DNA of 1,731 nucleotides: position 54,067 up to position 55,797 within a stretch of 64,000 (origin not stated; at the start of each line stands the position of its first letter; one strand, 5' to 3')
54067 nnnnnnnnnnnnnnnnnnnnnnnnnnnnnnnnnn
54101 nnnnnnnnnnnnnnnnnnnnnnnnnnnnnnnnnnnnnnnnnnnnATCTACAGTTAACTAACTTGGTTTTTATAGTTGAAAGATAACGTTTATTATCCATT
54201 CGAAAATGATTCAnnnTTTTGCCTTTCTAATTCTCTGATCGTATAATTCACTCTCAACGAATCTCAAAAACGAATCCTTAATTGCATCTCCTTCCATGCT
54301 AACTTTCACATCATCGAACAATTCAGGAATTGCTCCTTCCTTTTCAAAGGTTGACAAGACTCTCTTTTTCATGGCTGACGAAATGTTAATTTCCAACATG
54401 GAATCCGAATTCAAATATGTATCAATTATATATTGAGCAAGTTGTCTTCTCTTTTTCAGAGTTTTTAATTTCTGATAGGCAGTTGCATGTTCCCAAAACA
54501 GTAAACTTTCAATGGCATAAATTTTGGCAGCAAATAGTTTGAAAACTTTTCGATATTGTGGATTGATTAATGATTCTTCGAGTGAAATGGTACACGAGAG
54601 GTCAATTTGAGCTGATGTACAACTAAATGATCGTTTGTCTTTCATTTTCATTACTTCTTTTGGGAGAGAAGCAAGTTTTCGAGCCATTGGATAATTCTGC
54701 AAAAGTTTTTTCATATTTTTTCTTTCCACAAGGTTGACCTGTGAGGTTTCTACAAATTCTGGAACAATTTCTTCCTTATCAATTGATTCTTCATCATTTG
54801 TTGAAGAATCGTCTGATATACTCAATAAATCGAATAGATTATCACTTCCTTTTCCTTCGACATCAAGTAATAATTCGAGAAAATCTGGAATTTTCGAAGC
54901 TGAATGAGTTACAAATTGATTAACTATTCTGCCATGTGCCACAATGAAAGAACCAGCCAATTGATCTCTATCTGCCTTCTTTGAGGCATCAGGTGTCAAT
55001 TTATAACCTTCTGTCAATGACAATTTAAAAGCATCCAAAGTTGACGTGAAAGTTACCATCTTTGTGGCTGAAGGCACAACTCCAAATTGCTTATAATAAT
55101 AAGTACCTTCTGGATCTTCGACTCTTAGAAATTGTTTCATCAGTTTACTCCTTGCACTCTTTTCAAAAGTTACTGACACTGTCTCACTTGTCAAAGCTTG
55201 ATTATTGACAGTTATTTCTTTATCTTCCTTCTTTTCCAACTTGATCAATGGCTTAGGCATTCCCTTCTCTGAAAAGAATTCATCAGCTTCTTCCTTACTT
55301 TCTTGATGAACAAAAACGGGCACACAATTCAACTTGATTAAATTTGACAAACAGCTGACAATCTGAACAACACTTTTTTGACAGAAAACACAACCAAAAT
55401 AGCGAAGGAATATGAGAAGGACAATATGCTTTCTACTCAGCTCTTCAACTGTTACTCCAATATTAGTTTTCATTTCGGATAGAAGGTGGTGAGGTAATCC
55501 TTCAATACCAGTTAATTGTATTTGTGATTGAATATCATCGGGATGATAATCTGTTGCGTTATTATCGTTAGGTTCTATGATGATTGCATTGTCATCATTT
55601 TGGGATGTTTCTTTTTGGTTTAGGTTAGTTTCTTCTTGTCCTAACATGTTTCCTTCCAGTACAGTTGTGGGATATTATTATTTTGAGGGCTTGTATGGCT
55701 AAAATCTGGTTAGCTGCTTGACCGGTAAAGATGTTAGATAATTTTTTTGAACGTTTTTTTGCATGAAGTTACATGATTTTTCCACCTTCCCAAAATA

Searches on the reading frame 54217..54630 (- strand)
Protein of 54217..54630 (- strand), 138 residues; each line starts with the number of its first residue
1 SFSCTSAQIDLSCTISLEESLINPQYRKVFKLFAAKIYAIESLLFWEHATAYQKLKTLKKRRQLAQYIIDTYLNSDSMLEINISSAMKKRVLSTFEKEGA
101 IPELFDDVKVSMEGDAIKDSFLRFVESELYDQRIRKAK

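Call 51: search_solved_structures(query=window:54217-54630:-, max_evalue=0.01, show_alignments=3)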
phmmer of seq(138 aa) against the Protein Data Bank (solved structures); distinct sequences matched with E-value up to 0.01: 25.
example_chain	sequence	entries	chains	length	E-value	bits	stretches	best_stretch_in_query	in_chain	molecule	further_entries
2crp_A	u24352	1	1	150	5.4e-07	33.1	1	12-134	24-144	Regulator of G-protein signaling 5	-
6am3_X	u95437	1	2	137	5.8e-07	33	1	9-133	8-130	Regulator of G-protein signaling 17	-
1zv4_X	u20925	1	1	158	8.9e-07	32.4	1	10-133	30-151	Regulator of G-protein signaling 17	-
2dlr_A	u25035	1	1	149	2.6e-06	30.9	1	13-133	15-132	Regulator of G-protein signaling 10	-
2oj4_A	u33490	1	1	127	3.4e-06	30.5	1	15-131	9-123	Regulator of G-protein signaling 3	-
3c7k_B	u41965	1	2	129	3.6e-06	30.4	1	29-130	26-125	Regulator of G-protein signaling 16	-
2ihb_B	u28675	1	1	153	3.6e-06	30.4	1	13-132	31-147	Regulator of G-protein signalling 10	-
2i59_A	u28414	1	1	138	3.7e-06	30.4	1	13-133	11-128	Regulator of G-protein signaling 10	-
3c7l_A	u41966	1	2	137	4.3e-06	30.2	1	29-130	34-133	Regulator of G-protein signaling 16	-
1ezt_A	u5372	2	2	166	5.2e-06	29.9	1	19-130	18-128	REGULATOR OF G-PROTEIN SIGNALING 4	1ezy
1agr_E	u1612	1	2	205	7.5e-06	29.4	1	19-130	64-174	RGS4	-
2bv1_A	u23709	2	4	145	1.6e-05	28.3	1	11-131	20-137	REGULATOR OF G-PROTEIN SIGNALLING 1 | Regulator of G-protein signaling 1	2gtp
1cmz_A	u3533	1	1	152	0.0001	25.8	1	16-130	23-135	PROTEIN (GAIP (G-ALPHA INTERACTING) PROTEIN)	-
2ebz_A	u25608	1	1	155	0.00035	24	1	12-134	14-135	Regulator of G-protein signaling 12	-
2jnu_A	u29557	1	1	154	0.00035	24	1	5-132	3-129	Regulator of G-protein signaling 14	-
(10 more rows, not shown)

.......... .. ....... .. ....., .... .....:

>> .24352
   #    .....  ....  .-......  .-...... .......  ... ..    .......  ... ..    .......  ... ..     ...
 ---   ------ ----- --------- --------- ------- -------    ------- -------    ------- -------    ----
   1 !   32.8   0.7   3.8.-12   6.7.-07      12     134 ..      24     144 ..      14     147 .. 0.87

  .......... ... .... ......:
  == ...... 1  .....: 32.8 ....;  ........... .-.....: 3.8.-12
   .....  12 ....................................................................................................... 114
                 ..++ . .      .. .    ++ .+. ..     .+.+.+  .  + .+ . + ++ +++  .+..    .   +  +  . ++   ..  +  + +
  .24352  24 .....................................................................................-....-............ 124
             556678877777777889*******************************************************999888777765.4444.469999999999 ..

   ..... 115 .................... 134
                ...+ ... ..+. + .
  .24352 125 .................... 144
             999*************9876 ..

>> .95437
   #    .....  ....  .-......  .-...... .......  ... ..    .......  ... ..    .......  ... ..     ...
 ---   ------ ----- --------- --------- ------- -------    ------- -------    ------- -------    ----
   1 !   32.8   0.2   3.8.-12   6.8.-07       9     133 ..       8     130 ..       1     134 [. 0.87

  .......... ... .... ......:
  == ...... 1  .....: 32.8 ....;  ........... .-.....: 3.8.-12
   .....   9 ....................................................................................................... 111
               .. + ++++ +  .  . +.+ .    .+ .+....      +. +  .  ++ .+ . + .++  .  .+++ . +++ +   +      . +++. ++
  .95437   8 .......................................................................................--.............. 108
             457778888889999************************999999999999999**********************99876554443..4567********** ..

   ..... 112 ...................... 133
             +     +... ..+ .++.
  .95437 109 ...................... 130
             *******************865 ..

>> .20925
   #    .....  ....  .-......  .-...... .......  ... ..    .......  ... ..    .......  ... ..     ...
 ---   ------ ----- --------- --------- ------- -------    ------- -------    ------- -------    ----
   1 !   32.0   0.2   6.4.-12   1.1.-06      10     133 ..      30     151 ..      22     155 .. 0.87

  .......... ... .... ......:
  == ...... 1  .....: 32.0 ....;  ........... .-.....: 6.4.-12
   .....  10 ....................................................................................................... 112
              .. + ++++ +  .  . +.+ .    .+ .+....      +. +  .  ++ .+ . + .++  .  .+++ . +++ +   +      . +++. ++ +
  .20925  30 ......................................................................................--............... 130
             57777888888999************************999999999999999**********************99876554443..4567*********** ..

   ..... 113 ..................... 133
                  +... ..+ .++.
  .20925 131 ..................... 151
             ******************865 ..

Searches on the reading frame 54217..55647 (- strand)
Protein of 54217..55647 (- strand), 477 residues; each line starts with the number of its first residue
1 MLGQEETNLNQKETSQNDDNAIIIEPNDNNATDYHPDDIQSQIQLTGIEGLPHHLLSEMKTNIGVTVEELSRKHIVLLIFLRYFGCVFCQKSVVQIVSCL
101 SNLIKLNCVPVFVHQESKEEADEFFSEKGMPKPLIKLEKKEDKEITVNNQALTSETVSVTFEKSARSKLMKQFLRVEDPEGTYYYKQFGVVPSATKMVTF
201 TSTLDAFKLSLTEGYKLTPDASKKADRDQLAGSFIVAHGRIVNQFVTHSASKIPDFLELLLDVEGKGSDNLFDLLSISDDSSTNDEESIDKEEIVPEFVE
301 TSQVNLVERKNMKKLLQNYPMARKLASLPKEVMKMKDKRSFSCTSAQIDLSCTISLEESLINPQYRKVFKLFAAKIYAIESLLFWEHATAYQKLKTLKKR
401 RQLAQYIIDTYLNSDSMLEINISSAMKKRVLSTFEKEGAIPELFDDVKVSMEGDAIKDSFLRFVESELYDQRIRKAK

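Call 6: search_protein_families(library=pfam, proteins=[window:54217-55647:-], max_evalue=1)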
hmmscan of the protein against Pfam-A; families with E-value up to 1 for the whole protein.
seq(477 aa): 4 families
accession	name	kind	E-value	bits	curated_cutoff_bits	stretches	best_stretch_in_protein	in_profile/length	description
PF00615.24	RGS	-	3.4e-14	53.7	23.9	1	356-471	2-116/117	Regulator of G protein signaling domain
PF00578.27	AhpC-TSA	-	0.025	15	26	1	65-135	18-87/124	AhpC/TSA family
PF11037.13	Musclin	-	0.13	12.6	21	1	302-356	44-98/132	Insulin-resistance promoting peptide in skeletal muscle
PF17753.7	Ig_mannosidase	-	0.3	11.2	22.6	0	256-276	29-50/81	Ig-fold domain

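Call 7: find_homologous_proteins(query=window:54217-55647:-, max_evalue=0.001)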
Query seq(477 aa) (477 aa): 5 proteins with E <= 0.001 among 6244 candidates.
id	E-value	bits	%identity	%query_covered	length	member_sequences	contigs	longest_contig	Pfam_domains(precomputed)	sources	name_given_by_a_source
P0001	0.0e+0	1039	100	100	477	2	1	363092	PF00615.25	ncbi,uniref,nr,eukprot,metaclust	ncbi:G protein signaling regulator [Naegleria gruberi]|uniref:G protein signaling regulator n=1 Tax=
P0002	2.3e-120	421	46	90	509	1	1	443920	PF00615.25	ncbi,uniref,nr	ncbi:hypothetical protein C9374_009195 [Naegleria lovaniensis]|uniref:RGS domain-containing protein 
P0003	1.1e-113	398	44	90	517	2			PF00615.25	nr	nr:unnamed protein product [Naegleria fowleri]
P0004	3.0e-104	367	45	95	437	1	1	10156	PF00615.25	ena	-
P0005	2.0e-94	335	61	53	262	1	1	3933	-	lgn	-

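Call 23: search_protein_families(library=pfam, proteins=[P0002, P0003, P0004, P0005], max_evalue=1)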
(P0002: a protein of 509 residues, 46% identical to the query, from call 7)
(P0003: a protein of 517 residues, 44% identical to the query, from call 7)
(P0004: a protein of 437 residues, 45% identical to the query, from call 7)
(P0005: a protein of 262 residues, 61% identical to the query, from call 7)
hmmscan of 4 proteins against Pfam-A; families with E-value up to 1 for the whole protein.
P0002 (509 aa): 4 families
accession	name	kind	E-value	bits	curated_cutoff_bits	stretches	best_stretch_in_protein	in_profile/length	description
PF00615.24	RGS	-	2.7e-14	54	23.9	1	388-500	2-113/117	Regulator of G protein signaling domain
PF00578.27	AhpC-TSA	-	0.0023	18.3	26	1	60-137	18-93/124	AhpC/TSA family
PF13911.12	AhpC-TSA_2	-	0.01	16.7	27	1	93-250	4-109/114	AhpC/TSA antioxidant enzyme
PF08534.16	Redoxin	-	0.075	13.3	26.6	1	60-143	21-103/148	Redoxin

P0003 (517 aa): 3 families
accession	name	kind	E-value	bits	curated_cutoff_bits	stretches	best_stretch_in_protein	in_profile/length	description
PF00615.24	RGS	-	2.2e-13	51.1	23.9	1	392-504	2-113/117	Regulator of G protein signaling domain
PF00578.27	AhpC-TSA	-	0.0012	19.2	26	1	37-106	18-86/124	AhpC/TSA family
PF13911.12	AhpC-TSA_2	-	0.0067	17.2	27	1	74-231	8-108/114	AhpC/TSA antioxidant enzyme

P0004 (437 aa): 3 families
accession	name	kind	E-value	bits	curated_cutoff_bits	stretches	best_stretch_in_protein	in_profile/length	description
PF00615.24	RGS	-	4.7e-15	56.5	23.9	1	313-427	2-115/117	Regulator of G protein signaling domain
PF13911.12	AhpC-TSA_2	-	0.00045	21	27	1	86-215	4-106/114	AhpC/TSA antioxidant enzyme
PF00578.27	AhpC-TSA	-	0.0031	17.9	26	1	53-129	18-93/124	AhpC/TSA family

P0005 (262 aa): 3 families
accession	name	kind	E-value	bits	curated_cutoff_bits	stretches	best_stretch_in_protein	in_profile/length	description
PF00578.27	AhpC-TSA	-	0.00084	19.7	26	1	52-132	18-98/124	AhpC/TSA family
PF10179.15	NDNF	-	0.1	13.1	27.3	1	129-193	60-124/127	Neuron-derived neurotrophic factor, first Fn(III) domain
PF13911.12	AhpC-TSA_2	-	0.14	12.9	27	0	87-229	6-106/114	AhpC/TSA antioxidant enzyme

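Call 32: predict_structure(alignment_id=A4)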
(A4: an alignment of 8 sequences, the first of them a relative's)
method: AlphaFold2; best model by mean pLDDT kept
length: 477 residues; sequences in the alignment: 8
mean_pLDDT: 57.7   pTM: 0.58
mean pLDDT of the five models: 57.7, 54.2, 52.5, 52.5, 51.0
residues with pLDDT >= 90: 22; 70-90: 197; 50-70: 62; < 50: 196
segments of 3 or more residues with pLDDT < 50: 1-58, 133-163, 194-199, 212-223, 264-352
pLDDT, mean of each block of 10 residues (from residue 1): 27 25 24 23 24 42 66 80 79 80 76 80 68 40 26 27 52 71 72 47 55 41 60 76 72 75 44 41 26 23 26 33 28 23 29 76 84 80 85 85 85 74 87 94 91 88 87 79
secondary structure, 60 per line:
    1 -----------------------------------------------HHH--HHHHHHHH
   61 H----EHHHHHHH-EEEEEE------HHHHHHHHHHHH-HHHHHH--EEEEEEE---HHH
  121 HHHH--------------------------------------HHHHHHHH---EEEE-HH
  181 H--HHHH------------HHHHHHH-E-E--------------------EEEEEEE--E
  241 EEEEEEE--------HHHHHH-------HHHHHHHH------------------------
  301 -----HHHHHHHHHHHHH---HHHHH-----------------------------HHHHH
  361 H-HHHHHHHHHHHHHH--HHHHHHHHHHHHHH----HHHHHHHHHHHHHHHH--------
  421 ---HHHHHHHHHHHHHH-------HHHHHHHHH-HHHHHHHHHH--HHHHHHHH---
elements in order: H53-61 H67-73 E75-80 H87-98 H100-105 E108-114 H118-124 H163-170 E174-177 H184-187 H200-206 E231-237 E240-247 H256-261 H269-276 H306-318 H322-326 H356-361 H363-376 H379-392 H397-412 H424-437 H445-453 H455-464 H467-474

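Call 38: search_protein_families(library=ncbifam, proteins=[P0001], max_evalue=0.01)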
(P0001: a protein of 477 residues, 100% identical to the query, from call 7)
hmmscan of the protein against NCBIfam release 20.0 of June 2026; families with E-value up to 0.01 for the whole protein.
P0001 (477 aa): 1 family
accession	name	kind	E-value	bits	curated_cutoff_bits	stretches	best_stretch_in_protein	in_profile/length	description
NF040769.1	SelL_rel_redox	subfamily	3.7e-19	69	120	2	60-135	11-86/173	SelL-related redox protein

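Call 56: fold_search(model_id=the predicted structure, library=pdb)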
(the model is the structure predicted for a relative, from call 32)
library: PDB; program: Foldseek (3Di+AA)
matches with E <= 10: 853; with E <= 0.001: 52
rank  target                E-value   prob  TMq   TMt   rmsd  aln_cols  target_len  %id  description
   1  2bv1_A                2.3e-06  1.00  0.23  0.79   1.4       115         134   26  Regulator of G-protein Signalling 1 (Human) (released 2005-06-27)
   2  2bv1_B                3.9e-06  1.00  0.23  0.81   1.4       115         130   26  Regulator of G-protein Signalling 1 (Human) (released 2005-06-27)
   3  2oj4                  5.4e-06  1.00  0.24  0.86   1.4       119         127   27  Crystal structure of RGS3 RGS domain (released 2007-01-30)
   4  2af0                  7.2e-06  1.00  0.24  0.75   1.4       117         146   22  Structure of the Regulator of G-Protein Signaling Domain of RGS2 (released 2005-08-02)
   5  2ode_B                7.6e-06  1.00  0.25  0.86   1.6       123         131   20  Crystal structure of the heterodimeric complex of human RGS8 and activated Gi alpha 3 (released 2007-02-06)
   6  3c7l_A                7.6e-06  1.00  0.22  0.81   2.0       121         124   23  Molecular architecture of Galphao and the structural basis for RGS16-mediated deactivation (released 2008-05-06)
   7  2ode_D                8.9e-06  1.00  0.23  0.91   1.4       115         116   21  Crystal structure of the heterodimeric complex of human RGS8 and activated Gi alpha 3 (released 2007-02-06)
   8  1agr_H                9.4e-06  1.00  0.23  0.91   1.5       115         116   24  COMPLEX OF ALF4-ACTIVATED GI-ALPHA-1 WITH RGS4 (released 1997-06-16)
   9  1agr_E                9.4e-06  1.00  0.22  0.78   2.0       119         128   24  COMPLEX OF ALF4-ACTIVATED GI-ALPHA-1 WITH RGS4 (released 1997-06-16)
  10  2gtp_C                1.2e-05  1.00  0.24  0.84   1.6       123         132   24  Crystal structure of the heterodimeric complex of human RGS1 and activated Gi alpha 1 (released 2006-05-23)
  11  2bt2_E                1.2e-05  1.00  0.24  0.77   1.7       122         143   22  Structure of the regulator of G-protein signaling 16 (released 2005-06-03)
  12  5do9_B                1.5e-05  1.00  0.24  0.81   1.6       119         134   20  Structure of regulator of G protein signaling 8 (RGS8) in complex with AlF4-activated Galpha-q (released 2016-01-20)
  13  2jm5_MODEL_1_A        1.5e-05  1.00  0.22  0.71   2.6       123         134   20  Solution Structure of the RGS domain from human RGS18 (released 2006-10-24)
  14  2bt2_B                1.7e-05  1.00  0.23  0.73   2.2       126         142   21  Structure of the regulator of G-protein signaling 16 (released 2005-06-03)
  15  2ihd                  1.8e-05  1.00  0.24  0.86   1.4       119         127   20  Crystal structure of Human Regulator of G-protein signaling 8, RGS8 (released 2006-11-21)
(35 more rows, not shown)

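Call 68: search_protein_families(library=pfam, alignment_id=A6, max_evalue=0.001)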
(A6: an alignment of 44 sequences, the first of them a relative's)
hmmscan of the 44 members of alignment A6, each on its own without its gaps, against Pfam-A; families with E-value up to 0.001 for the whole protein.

A. member 1, P0001 (477 aa): 1 family
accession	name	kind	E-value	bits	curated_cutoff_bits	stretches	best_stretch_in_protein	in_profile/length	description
PF00615.24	RGS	-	3.4e-14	53.7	23.9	1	356-471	2-116/117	Regulator of G protein signaling domain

B. families by the number of members that match (of 44 scanned): 6 families
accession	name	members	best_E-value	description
PF00615.24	RGS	44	5.1e-23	Regulator of G protein signaling domain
PF00578.27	AhpC-TSA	18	3.5e-11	AhpC/TSA family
PF08534.16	Redoxin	2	7.4e-08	Redoxin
PF09128.16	RGS-like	2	0.00021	Regulator of G protein signalling-like domain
PF13911.12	AhpC-TSA_2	1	0.00045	AhpC/TSA antioxidant enzyme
PF06705.16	SF-assemblin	1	0.00049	SF-assemblin/beta giardin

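Call 69: search_protein_families(library=ncbifam, alignment_id=A6, max_evalue=0.001)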
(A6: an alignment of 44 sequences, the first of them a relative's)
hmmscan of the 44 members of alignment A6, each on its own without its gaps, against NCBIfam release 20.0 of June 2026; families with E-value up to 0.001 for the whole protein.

A. member 1, P0001 (477 aa): 1 family
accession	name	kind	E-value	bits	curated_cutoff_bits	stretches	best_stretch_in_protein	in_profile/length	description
NF040769.1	SelL_rel_redox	subfamily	3.7e-19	69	120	1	60-135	11-86/173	SelL-related redox protein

B. families by the number of members that match (of 44 scanned): 2 families
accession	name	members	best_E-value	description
NF040769.1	SelL_rel_redox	44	1.9e-23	SelL-related redox protein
NF002692.0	PRK02487.1-1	1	0.0005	heme-degrading domain-containing protein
